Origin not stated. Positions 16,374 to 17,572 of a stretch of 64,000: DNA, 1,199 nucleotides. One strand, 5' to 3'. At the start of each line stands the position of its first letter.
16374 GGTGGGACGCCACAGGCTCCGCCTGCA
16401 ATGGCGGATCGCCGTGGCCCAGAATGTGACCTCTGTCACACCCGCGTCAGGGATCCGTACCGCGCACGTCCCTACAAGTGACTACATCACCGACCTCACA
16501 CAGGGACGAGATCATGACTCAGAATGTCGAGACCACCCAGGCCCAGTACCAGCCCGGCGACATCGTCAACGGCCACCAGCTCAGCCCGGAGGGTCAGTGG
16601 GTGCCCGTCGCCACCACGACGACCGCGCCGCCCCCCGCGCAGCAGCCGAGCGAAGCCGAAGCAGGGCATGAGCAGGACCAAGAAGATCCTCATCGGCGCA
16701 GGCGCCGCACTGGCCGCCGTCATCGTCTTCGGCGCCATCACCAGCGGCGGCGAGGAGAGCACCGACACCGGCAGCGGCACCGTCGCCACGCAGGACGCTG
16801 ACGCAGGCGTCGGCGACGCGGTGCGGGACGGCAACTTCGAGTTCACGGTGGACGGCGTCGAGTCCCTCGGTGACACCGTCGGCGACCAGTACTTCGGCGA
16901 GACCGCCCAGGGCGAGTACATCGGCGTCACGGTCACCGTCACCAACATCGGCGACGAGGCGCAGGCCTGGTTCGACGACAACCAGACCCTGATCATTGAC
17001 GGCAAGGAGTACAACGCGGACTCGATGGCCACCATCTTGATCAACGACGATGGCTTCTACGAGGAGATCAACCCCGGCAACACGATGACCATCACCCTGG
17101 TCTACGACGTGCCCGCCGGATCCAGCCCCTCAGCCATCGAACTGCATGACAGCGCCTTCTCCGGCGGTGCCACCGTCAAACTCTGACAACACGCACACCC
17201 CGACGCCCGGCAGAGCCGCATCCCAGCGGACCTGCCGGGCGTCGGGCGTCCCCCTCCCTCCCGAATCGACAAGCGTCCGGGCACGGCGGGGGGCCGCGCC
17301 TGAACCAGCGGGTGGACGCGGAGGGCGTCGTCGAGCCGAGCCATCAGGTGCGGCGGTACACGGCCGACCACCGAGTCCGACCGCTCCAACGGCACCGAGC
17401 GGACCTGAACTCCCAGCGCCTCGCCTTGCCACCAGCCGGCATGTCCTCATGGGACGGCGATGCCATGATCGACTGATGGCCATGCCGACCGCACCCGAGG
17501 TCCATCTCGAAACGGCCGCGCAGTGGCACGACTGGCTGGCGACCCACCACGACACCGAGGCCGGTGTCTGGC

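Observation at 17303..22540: mazF toxin gene split by a 4,104-bp insertion bounded by a 7-bp direct repeat; the insertion carries arsRDA and one copy of a 583/594-bp repeat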

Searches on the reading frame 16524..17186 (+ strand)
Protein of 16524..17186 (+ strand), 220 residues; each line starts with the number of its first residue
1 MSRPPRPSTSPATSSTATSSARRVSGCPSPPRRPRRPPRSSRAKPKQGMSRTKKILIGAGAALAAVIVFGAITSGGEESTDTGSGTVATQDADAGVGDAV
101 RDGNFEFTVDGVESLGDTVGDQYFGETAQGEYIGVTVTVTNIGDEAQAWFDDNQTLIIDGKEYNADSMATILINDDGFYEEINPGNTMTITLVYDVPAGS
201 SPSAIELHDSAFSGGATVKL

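Call 9: search_protein_families(library=pfam, proteins=[window:16524-17186:+], max_evalue=0.01)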
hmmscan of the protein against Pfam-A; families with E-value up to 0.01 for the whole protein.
window:16524-17186:+ (220 aa): 2 families
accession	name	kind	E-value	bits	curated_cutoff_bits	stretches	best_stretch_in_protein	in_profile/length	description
PF11611.13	DUF4352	-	8.8e-23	81.3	25.9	1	95-216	2-121/122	Domain of unknown function (DUF4352)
PF16729.10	DUF5067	-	0.00011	22.5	27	1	100-208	21-125/126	Domain of unknown function (DUF5067)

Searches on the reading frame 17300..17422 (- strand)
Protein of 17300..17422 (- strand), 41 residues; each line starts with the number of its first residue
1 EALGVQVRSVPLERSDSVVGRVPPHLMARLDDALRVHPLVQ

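Call 51: search_protein_families(library=pfam, proteins=[window:17300-17422:-], max_evalue=10)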
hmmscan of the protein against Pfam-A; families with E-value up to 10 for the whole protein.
seq(41 aa): 1 family
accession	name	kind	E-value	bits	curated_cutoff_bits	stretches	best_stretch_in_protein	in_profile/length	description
PF02452.23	PemK_toxin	-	0.025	15.2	23.1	1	5-36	76-107/109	PemK-like, MazF-like toxin of type II toxin-antitoxin system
